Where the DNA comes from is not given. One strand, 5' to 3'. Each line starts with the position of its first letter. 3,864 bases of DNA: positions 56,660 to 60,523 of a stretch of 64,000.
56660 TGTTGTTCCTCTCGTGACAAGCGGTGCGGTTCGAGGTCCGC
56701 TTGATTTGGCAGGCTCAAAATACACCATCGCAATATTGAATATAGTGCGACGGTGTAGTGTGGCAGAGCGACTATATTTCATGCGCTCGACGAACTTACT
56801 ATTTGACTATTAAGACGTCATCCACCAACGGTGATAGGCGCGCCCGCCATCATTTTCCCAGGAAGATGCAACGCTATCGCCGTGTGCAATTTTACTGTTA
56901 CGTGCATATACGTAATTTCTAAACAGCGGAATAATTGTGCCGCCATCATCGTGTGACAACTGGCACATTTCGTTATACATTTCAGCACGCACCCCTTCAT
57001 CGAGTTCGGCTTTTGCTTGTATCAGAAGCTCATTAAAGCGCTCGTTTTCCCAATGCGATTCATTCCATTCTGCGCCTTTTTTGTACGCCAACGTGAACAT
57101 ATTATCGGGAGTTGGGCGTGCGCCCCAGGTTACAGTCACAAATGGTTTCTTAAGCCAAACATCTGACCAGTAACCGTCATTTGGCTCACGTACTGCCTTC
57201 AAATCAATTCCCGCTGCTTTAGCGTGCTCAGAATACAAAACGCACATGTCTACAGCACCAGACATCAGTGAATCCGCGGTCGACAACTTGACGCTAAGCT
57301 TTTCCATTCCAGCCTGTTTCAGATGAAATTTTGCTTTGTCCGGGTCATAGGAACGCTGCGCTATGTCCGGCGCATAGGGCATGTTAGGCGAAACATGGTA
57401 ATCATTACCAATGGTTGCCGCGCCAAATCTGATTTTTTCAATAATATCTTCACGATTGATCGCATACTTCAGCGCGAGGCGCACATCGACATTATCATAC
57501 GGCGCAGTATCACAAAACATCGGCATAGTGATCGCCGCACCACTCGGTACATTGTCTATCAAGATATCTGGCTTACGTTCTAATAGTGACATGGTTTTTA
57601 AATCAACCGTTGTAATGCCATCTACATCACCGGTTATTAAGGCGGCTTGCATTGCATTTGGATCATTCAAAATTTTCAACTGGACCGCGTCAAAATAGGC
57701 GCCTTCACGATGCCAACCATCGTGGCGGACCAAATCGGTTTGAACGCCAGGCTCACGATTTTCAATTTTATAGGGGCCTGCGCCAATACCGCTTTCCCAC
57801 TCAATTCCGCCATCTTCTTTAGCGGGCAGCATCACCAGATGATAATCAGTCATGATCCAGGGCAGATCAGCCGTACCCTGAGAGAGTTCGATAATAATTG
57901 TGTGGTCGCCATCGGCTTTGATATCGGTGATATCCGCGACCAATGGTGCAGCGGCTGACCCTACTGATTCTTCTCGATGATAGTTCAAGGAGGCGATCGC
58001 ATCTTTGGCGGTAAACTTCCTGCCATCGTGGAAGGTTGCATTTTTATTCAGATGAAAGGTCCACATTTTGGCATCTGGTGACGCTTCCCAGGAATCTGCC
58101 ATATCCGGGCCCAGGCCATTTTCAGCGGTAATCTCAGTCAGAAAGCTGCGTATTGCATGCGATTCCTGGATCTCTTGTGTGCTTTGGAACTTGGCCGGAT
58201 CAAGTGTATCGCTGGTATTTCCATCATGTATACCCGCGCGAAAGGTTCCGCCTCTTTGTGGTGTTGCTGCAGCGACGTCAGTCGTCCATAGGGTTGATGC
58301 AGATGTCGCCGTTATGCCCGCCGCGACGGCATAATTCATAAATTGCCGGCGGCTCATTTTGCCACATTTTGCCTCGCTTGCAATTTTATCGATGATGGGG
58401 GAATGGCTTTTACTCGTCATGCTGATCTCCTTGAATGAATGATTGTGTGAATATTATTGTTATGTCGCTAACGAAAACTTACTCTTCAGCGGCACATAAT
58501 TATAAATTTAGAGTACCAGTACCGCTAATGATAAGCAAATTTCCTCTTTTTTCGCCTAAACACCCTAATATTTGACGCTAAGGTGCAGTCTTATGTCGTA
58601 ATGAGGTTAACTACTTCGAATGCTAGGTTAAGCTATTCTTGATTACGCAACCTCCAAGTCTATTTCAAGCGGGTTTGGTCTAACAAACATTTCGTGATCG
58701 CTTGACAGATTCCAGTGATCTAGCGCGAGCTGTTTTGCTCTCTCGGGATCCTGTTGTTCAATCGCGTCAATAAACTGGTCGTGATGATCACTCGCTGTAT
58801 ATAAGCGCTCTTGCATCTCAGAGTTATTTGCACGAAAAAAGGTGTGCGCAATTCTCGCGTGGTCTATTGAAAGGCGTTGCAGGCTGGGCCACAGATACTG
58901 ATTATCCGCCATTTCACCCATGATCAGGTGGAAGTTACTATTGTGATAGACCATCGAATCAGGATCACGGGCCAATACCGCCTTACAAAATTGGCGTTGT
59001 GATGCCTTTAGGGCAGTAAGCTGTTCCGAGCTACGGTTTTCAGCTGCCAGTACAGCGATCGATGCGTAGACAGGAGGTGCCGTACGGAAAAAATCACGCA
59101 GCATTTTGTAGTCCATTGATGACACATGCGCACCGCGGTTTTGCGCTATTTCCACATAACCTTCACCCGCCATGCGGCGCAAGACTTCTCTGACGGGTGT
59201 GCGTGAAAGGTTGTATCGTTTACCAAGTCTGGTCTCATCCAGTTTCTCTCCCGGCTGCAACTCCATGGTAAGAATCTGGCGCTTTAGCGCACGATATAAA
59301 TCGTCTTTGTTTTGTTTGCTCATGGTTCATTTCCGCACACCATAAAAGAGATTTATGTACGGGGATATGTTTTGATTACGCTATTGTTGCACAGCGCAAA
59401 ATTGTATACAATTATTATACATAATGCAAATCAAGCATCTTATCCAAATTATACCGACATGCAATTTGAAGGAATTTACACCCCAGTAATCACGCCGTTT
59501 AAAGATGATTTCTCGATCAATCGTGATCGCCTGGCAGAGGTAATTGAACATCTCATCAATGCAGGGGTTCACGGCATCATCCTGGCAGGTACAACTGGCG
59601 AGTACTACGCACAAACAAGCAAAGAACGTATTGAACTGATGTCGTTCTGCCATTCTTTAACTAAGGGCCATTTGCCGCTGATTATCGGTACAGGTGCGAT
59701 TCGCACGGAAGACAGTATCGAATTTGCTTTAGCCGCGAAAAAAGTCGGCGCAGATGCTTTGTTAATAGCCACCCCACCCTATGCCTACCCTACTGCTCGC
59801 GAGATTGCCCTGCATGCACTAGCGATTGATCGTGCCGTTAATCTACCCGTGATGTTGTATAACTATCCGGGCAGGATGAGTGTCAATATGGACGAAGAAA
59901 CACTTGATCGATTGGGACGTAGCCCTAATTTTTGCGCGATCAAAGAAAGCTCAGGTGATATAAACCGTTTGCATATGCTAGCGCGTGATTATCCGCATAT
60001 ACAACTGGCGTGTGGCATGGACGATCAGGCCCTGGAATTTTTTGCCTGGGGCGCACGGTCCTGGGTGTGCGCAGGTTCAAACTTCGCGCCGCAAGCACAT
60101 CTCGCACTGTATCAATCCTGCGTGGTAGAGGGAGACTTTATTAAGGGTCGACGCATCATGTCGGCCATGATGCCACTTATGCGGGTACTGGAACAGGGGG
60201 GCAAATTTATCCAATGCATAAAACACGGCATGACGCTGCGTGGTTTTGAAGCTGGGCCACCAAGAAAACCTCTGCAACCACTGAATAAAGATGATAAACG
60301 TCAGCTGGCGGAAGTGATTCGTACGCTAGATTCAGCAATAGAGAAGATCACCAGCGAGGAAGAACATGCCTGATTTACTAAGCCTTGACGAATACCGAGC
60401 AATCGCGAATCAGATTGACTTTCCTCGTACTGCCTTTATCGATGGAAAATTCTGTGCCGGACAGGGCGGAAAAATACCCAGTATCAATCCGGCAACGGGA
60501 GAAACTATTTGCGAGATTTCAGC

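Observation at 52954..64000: Non-pyrrolysine MttB-family methyltransferase embedded in a hydroxyproline-catabolism-like cluster with a Tat-exported binding protein ABC importer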

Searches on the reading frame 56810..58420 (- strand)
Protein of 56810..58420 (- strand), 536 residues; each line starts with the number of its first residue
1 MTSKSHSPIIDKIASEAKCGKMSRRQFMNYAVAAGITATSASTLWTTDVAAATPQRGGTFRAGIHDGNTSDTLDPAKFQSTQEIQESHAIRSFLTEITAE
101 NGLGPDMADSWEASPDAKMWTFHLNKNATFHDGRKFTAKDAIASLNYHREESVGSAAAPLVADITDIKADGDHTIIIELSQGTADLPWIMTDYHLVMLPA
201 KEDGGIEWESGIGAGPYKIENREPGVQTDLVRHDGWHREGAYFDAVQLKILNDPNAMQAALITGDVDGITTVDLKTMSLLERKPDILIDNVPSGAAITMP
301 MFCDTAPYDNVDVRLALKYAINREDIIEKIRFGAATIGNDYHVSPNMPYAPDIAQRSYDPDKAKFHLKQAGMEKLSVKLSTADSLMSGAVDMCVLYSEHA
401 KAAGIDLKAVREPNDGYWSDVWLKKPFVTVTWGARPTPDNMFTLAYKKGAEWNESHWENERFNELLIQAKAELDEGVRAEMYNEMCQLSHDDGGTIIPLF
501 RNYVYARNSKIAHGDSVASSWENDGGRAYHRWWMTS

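Call 6: search_protein_families(library=pfam, proteins=[window:56810-58420:-])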
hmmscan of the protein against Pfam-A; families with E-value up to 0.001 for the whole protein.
window:56810-58420:- (536 aa): 1 family
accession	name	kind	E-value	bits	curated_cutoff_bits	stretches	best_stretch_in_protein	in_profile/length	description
PF00496.27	SBP_bac_5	-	5.9e-71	240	32.4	1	104-450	3-364/368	Bacterial extracellular solute-binding proteins, family 5 Middle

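Call 7: search_protein_families(library=ncbifam, proteins=[window:56810-58420:-])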
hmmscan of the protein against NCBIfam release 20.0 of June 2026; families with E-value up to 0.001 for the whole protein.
window:56810-58420:- (536 aa): 11 families
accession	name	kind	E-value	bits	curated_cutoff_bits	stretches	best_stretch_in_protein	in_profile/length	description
NF045468.1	Opp5A_nikA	equivalog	2.4e-36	125.2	600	1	70-512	28-470/488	nickel ABC transporter substrate-binding protein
NF045467.1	Opp4A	equivalog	2e-28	98.9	650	3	210-372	206-380/556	oligopeptide ABC transporter substrate-binding protein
TIGR02294.1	nickel_nikA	equivalog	2.7e-27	95.5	393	1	73-374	19-329/501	nickel ABC transporter substrate-binding protein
NF011942.0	PRK15413.1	equivalog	8e-22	77.6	594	1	71-373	39-344/512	glutathione ABC transporter substrate-binding protein GsiB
NF047575.1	opine_bind_CntA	exception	1.5e-21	76.6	800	1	99-375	73-363/535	staphylopine-dependent metal ABC transporter substrate-binding lipoprotein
NF043070.1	DppA_dipep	equivalog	2.1e-20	72.8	1005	1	94-497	64-502/535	dipeptide ABC transporter periplasmic-binding protein DppA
NF011689.0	PRK15109.1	equivalog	5.9e-20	71.4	560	1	103-490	79-499/547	ABC transporter substrate-binding protein SapA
NF011684.0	PRK15104.1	equivalog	3.5e-15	55.7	947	1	25-149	7-127/543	oligopeptide ABC transporter substrate-binding protein OppA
NF010149.0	PRK13626.1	equivalog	7.2e-15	54.6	476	1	83-256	143-309/552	HTH-type transcriptional regulator SgrR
TIGR04028.1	SBP_KPN_01854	hypoth_equivalog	2.1e-09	36.5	468.5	0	212-374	163-333/509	TIGR04028 family ABC transporter substrate-binding protein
NF007287.0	PRK09755.1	equivalog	4.4e-09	35.7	1098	1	38-148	12-121/535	ABC transporter substrate-binding protein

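Call 87: search_solved_structures(query=window:56810-58420:-, max_evalue=1e-15)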
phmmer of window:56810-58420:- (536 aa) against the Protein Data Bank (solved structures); distinct sequences matched with E-value up to 1e-15: 26.
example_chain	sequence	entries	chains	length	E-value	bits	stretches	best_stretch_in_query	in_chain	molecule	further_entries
3t66_A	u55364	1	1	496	3.6e-23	85.2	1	88-372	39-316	Nickel ABC transporter (Nickel-binding protein)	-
6ofq_A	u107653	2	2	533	3.6e-22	81.9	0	210-503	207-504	Heme-binding protein A / AI-2 binding protein A | Heme-binding protein A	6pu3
8z1z_F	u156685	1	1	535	7.2e-22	80.9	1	103-497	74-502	Dipeptide-binding protein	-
1dpp_A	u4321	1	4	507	8.4e-21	77.4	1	103-497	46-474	DIPEPTIDE BINDING PROTEIN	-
8z1y_F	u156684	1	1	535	9e-21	77.3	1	103-497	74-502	Dipeptide-binding protein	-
6hlx_A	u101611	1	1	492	1.1e-20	77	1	73-490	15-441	AgaA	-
1dpe_A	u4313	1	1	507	1.4e-20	76.7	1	103-497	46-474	DIPEPTIDE-BINDING PROTEIN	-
6tfq_A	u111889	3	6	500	1.7e-20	76.4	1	100-517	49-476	ABC transporter substrate-binding protein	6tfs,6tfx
5u4o_A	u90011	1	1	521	1.9e-20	76.2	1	70-500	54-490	ABC transporter substrate-binding protein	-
8efz_A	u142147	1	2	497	2.2e-20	76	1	94-493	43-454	Extracellular solute-binding protein family 5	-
7kz8_A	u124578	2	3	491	1.5e-18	69.9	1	70-505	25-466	Peptide/nickel transport system substrate-binding protein AapF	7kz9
2noo_A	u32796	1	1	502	1.7e-18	69.8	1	93-372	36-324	Nickel-binding periplasmic protein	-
8spm_A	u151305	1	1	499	1.7e-17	66.4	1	80-372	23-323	Nickel ABC transporter, nickel/metallophore periplasmic binding protein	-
3mzb_A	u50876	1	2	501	1.7e-17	66.4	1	81-372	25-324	Nickel-binding periplasmic protein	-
1uiu_A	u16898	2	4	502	1.8e-17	66.4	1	81-372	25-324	Nickel-binding periplasmic protein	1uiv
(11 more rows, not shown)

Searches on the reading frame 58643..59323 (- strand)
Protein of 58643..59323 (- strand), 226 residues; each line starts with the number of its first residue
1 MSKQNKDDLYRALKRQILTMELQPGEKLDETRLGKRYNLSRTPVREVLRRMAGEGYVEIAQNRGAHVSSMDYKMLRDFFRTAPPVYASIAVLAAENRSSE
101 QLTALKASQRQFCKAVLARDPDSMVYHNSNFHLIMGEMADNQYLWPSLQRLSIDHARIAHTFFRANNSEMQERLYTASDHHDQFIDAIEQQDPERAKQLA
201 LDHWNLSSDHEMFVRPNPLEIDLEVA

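Call 6: search_protein_families(library=pfam, proteins=[window:58643-59323:-])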
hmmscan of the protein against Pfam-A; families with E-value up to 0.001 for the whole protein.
window:58643-59323:- (226 aa): 2 families
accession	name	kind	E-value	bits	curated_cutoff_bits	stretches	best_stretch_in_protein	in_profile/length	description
PF07729.17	FCD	-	4.3e-16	59.9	24.3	1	89-204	13-123/125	FCD domain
PF00392.27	GntR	-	8.1e-16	57.9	27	1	7-67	3-64/64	Bacterial regulatory proteins, gntR family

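Call 7: search_protein_families(library=ncbifam, proteins=[window:58643-59323:-])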
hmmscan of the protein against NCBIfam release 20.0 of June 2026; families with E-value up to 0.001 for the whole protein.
window:58643-59323:- (226 aa): 14 families
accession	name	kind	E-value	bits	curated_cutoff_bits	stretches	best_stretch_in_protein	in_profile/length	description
TIGR03338.1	phnR_burk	equivalog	2.2e-21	76.4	271.5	1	12-207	19-209/212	phosphonate utilization associated transcriptional regulator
NF008576.0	PRK11534.1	equivalog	3.2e-15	56.4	218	1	8-203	11-209/225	DNA-binding transcriptional regulator CsiR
NF003011.0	PRK03837.1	subfamily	8e-10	38.7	260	2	7-70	16-80/241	transcriptional regulator NanR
NF007001.0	PRK09464.1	equivalog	8.8e-09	35.3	330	1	8-75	14-82/254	pyruvate dehydrogenase complex transcriptional repressor PdhR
NF008504.0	PRK11414.1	equivalog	2.1e-08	34.2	225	1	11-198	18-202/221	GntR family transcriptional regulator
NF007442.0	PRK09990.1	equivalog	2.7e-08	33.6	301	1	13-205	19-229/256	transcriptional regulator GlcC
NF007741.0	PRK10421.1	equivalog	3e-07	30.1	311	0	86-205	109-227/262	transcriptional regulator LldR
NF008571.0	PRK11523.1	equivalog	5.4e-07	29.3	396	1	9-203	13-217/258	transcriptional regulator ExuR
NF052282.1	PLP_TF_PdxR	equivalog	7.3e-07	28.6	320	1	8-75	5-73/448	MocR-like pyridoxine biosynthesis transcription factor PdxR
TIGR02018.2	his_ut_repres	equivalog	4.2e-06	26.3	220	1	11-70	6-66/226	histidine utilization transcriptional repressor HutC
TIGR02404.1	trehalos_R_Bsub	equivalog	8.5e-06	25.6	211.95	1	8-68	4-65/233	trehalose operon repressor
NF052281.1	rhizopine_MocR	equivalog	1.6e-05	23.8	650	1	6-74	20-89/479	rhizopine catabolism transcriptional regulator MocR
TIGR03337.1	phnR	equivalog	2.6e-05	24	296.75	1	11-69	8-67/231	phosphonate utilization transcriptional regulator PhnR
NF007292.0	PRK09764.1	equivalog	0.00069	18.9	281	1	12-69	13-71/240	GntR family transcriptional regulator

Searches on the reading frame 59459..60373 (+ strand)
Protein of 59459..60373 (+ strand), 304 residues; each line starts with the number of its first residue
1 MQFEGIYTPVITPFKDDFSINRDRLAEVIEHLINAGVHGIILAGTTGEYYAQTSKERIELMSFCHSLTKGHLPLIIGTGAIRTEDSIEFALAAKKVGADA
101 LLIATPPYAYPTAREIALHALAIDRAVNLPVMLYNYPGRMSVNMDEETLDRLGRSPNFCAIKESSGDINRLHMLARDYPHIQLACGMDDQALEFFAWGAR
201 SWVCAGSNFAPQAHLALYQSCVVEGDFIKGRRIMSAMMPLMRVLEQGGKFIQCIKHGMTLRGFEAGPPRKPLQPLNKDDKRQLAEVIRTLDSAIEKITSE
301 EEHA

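Call 6: search_protein_families(library=pfam, proteins=[window:59459-60373:+])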
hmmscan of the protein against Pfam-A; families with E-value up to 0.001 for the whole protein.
window:59459-60373:+ (304 aa): 1 family
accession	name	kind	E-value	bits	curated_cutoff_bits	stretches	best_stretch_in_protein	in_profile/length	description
PF00701.28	DHDPS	-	7.2e-60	202.6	22.1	1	3-288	2-287/289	Dihydrodipicolinate synthetase family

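Call 7: search_protein_families(library=ncbifam, proteins=[window:59459-60373:+])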
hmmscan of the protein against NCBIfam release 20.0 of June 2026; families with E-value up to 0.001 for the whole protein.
window:59459-60373:+ (304 aa): 7 families
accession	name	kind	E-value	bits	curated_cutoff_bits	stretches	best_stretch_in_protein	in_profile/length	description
TIGR00674.1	dapA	equivalog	1.1e-58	198.3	206.15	1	6-289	2-285/286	4-hydroxy-tetrahydrodipicolinate synthase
TIGR02313.1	HpaI-NOT-DapA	exception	1.7e-40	138.7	396.7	1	4-275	2-274/294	2,4-dihydroxyhept-2-ene-1,7-dioic acid aldolase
NF002958.0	PRK03620.1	subfamily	2.1e-38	131.9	278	1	5-294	13-303/307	5-dehydro-4-deoxyglucarate dehydratase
NF003164.0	PRK04147.1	equivalog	4.1e-37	128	281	1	2-290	3-290/294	N-acetylneuraminate lyase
TIGR03249.1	KdgD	equivalog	4.8e-35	121.1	373.95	1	4-289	10-297/299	5-dehydro-4-deoxyglucarate dehydratase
NF040954.1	Arch_KDGaldase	equivalog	8.5e-35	120.5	390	1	6-295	3-286/288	bifunctional 2-dehydro-3-deoxy-phosphogluconate/2-dehydro-3-deoxy-6-phosphogalactonate aldolase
TIGR00683.1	nanA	equivalog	4.1e-31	108.4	382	1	4-280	2-278/293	N-acetylneuraminate lyase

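Call 28: search_solved_structures(query=window:59459-60373:+, max_evalue=1e-20)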
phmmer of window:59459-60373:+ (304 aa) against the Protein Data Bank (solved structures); distinct sequences matched with E-value up to 1e-20: 101 (the best 60 are shown).
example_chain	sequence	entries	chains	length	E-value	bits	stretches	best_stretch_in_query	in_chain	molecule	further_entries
2yxg_A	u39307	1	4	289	2.9e-41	145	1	3-290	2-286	Dihydrodipicolinate synthase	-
3na8_A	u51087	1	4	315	5.3e-40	140.9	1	4-288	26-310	putative dihydrodipicolinate synthetase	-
3cpr_A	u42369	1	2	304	1.2e-38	136.4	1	6-286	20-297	Dihydrodipicolinate synthetase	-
3vfl_A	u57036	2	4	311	1.7e-38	135.9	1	6-291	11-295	Dihydrodipicolinate synthase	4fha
6p90_A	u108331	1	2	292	4.9e-37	131.1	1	5-244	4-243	4-hydroxy-tetrahydrodipicolinate synthase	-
3qze_A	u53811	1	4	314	7.7e-37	130.5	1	5-244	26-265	Dihydrodipicolinate synthase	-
3noe_A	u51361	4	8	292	8.7e-37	130.3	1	5-244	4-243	Dihydrodipicolinate synthase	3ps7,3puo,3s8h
4i7u_A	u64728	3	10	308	1.7e-36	129.3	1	3-244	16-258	Dihydrodipicolinate synthase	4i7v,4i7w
6t3t_B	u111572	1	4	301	5.8e-36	127.6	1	1-291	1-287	4-hydroxy-tetrahydrodipicolinate synthase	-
2vc6_A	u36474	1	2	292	8.3e-36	127.1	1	3-274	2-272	DIHYDRODIPICOLINATE SYNTHASE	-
5j5d_A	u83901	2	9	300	3.9e-35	124.9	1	6-275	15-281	4-hydroxy-tetrahydrodipicolinate synthase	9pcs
1xxx_A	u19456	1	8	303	4.1e-35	124.8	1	6-275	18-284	Dihydrodipicolinate synthase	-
3si9_A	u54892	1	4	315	6.8e-35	124.1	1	3-285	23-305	Dihydrodipicolinate synthase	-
4nq1_A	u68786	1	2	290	1.9e-34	122.6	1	3-291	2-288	4-hydroxy-tetrahydrodipicolinate synthase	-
3l21_A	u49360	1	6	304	1.9e-34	122.6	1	6-275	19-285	Dihydrodipicolinate synthase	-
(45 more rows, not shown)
